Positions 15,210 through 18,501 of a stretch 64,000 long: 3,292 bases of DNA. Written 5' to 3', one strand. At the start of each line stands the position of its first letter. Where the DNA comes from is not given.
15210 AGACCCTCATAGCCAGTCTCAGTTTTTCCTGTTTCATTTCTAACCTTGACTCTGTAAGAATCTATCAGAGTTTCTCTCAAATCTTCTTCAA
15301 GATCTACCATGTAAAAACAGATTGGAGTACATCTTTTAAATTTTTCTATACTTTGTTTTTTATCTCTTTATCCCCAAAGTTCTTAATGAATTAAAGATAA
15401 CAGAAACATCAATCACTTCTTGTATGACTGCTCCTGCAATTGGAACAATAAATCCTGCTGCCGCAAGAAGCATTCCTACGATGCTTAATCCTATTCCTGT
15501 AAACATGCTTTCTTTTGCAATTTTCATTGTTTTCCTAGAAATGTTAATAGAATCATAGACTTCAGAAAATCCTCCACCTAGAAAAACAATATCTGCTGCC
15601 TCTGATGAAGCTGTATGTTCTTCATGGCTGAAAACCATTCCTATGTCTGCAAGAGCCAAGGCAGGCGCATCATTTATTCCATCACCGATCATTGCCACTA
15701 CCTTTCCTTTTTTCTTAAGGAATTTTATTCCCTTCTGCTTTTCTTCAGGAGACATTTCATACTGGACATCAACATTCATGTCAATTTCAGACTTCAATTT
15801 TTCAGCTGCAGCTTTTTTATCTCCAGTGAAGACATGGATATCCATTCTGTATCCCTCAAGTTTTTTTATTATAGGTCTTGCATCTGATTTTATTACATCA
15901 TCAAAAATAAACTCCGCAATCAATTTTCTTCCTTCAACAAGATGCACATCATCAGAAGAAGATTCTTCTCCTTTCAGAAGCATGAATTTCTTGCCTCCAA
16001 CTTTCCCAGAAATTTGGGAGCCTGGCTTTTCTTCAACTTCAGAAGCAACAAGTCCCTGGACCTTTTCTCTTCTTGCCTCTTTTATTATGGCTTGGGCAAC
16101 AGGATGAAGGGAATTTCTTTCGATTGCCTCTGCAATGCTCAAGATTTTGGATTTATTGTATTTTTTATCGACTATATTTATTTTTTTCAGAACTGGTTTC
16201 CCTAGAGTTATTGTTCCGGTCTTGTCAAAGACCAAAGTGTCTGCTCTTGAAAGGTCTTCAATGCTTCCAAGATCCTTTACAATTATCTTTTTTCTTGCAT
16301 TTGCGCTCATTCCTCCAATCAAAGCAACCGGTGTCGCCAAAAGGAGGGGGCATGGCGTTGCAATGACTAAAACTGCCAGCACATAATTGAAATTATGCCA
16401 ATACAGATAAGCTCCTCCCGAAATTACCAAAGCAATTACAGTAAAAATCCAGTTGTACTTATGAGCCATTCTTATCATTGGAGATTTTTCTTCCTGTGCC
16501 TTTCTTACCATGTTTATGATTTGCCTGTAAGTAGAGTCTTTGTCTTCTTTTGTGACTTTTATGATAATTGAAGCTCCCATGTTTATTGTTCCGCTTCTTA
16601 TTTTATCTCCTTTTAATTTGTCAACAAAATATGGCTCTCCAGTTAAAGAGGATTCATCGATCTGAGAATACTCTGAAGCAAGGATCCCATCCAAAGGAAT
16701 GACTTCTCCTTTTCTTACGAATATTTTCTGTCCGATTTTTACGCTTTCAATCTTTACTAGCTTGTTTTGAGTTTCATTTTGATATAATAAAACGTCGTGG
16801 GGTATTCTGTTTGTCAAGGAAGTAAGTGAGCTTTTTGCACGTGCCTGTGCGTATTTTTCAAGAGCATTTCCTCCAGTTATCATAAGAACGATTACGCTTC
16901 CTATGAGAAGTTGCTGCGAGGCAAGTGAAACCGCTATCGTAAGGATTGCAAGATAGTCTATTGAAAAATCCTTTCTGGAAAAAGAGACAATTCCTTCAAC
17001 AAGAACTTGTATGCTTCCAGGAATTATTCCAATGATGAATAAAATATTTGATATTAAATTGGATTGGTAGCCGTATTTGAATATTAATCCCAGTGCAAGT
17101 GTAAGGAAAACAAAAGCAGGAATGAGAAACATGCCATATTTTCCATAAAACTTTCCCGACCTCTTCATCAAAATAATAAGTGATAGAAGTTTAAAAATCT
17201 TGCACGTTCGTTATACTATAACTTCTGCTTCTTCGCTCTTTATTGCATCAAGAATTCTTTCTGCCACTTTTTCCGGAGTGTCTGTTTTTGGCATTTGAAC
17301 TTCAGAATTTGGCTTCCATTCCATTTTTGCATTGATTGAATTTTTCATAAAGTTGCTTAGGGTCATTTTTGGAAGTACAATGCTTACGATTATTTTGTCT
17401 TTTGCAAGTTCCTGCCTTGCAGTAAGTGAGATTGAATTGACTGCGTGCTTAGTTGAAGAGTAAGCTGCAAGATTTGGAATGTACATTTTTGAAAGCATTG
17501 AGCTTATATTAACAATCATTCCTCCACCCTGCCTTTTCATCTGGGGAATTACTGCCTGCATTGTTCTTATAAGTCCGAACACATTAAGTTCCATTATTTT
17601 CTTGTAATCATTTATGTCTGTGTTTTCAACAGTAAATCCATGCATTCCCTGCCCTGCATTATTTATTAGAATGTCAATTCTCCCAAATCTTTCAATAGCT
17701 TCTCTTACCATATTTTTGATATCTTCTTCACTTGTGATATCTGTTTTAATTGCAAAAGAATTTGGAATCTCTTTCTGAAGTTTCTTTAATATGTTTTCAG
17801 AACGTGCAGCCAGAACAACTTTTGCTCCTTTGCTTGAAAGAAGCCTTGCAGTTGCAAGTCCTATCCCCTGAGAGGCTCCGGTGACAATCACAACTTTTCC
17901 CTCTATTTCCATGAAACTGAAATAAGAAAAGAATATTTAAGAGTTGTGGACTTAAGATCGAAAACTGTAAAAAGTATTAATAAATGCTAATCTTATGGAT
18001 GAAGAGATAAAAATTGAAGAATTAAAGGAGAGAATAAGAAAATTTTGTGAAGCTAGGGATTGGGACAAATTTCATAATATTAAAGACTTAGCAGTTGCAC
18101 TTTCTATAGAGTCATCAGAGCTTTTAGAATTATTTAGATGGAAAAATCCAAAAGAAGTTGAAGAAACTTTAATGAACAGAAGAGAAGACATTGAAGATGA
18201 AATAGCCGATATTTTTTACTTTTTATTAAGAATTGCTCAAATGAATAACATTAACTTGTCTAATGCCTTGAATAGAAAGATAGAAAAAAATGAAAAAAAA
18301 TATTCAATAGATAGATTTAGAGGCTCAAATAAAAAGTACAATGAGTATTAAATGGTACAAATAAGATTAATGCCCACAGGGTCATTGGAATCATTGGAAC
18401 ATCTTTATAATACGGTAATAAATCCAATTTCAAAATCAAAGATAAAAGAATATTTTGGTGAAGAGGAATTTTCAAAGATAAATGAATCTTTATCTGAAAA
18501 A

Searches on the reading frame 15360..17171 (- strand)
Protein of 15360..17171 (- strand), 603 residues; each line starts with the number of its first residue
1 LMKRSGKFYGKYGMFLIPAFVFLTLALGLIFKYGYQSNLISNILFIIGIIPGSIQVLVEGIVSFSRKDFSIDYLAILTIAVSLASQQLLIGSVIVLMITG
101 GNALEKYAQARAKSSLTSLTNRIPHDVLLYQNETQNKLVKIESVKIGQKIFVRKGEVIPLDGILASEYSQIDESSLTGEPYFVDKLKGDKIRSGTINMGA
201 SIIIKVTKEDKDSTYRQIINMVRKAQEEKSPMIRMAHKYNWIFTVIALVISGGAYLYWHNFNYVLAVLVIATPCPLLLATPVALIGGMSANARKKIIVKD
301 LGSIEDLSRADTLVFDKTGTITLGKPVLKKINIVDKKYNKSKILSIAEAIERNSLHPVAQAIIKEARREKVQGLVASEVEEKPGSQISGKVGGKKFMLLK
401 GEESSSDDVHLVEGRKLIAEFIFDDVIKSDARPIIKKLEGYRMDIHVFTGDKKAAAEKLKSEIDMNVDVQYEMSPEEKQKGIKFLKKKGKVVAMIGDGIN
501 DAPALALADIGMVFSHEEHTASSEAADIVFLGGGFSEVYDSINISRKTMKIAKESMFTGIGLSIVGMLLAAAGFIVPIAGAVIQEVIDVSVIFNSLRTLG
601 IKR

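Call 3: search_protein_families(library=pfam, proteins=[window:15360-17171:-], max_evalue=1)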
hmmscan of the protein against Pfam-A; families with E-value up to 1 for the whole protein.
window:15360-17171:- (603 aa): 3 families
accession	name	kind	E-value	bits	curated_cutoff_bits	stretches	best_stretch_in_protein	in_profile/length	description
PF00122.25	E1-E2_ATPase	-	1.1e-39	136.3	28.1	1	123-294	3-181/181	E1-E2 ATPase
PF00702.32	Hydrolase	-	1.5e-20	74.9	26.4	1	311-509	2-191/191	haloacid dehalogenase-like hydrolase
PF02153.23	PDH_N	-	0.11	12.5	26.5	1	483-531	3-51/154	Prephenate dehydrogenase, nucleotide-binding domain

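Call 4: search_protein_families(library=ncbifam, proteins=[window:15360-17171:-], max_evalue=1)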
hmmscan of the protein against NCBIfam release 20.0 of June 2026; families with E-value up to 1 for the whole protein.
window:15360-17171:- (603 aa): 23 families
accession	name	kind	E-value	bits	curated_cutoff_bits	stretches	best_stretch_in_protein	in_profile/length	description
TIGR01525.1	ATPase-IB_hvy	subfamily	2.8e-139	465.5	346.25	1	71-597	1-559/560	heavy metal translocating P-type ATPase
TIGR01512.1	ATPase-IB2_Cd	subfamily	2e-119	399.5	313.5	1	71-599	1-493/494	cadmium family heavy metal-translocating P-type ATPase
TIGR01511.1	ATPase-IB1_Cu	subfamily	1.2e-99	334.7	397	1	92-597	47-540/542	copper-translocating P-type ATPase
NF008262.1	PRK11033.1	equivalog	4.6e-76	256.8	1005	1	34-569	140-698/731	zinc/cadmium/mercury/lead-transporting ATPase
NF007952.0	PRK10671.1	equivalog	5e-69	233.4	1316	2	92-399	294-607/838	copper-exporting P-type ATPase CopA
NF033775.1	P_type_ZntA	exception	1.4e-65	221.9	1240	1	72-573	179-703/732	Zn(II)/Cd(II)/Pb(II) translocating P-type ATPase ZntA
TIGR01494.1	ATPase_P-type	subfamily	4.7e-63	213.3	62.3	1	93-576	1-466/478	HAD-IC family P-type ATPase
TIGR01647.1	ATPase-IIIA_H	equivalog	8.5e-39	133.3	615.5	2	93-370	62-347/755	plasma-membrane proton-efflux P-type ATPase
TIGR01497.1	kdpB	equivalog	8.6e-34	116.6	527.9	2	89-367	68-355/675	potassium-transporting ATPase subunit KdpB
TIGR01517.1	ATPase-IIB_Ca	equivalog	9.3e-28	96.9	507.05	2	88-343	124-393/882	calcium-translocating P-type ATPase, PMCA-type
NF010609.0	PRK14010.1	equivalog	9.3e-28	96.8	1323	2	98-372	76-359/673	K(+)-transporting ATPase subunit B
TIGR01522.1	ATPase-IIA2_Ca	equivalog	4.6e-27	94.2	798.3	2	461-543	559-641/854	calcium-transporting P-type ATPase, PMR1-type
TIGR01524.1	ATPase-IIIB_Mg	equivalog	6.2e-26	90.5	610.75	2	73-347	73-372/867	magnesium-translocating P-type ATPase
TIGR01657.1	P-ATPase-V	hypoth_equivalog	2.6e-21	74.9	618.25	3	462-523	775-836/1055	ATP13A2 family polyamine export P-type ATPase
TIGR01116.1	ATPase-IIA1_Ca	equivalog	5.5e-21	74.4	703.4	2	77-344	15-299/799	calcium-translocating P-type ATPase, SERCA-type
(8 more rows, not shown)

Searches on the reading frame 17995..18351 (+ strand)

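Call 75: search_protein_families(library=pfam, proteins=[window:17995-18351:+], max_evalue=0.001)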
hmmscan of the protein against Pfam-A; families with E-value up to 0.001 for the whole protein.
window:17995-18351:+ (118 aa): 3 families
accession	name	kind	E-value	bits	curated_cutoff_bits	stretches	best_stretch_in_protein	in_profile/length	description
PF12643.12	MazG-like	-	2e-13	50.8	27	1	35-117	2-84/85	MazG-like family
PF08761.16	dUTPase_2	-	4.8e-05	24.1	22.9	1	9-102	11-101/162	dUTPase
PF03819.22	MazG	-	0.00072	20.2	22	0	36-102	10-69/74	MazG nucleotide pyrophosphohydrolase domain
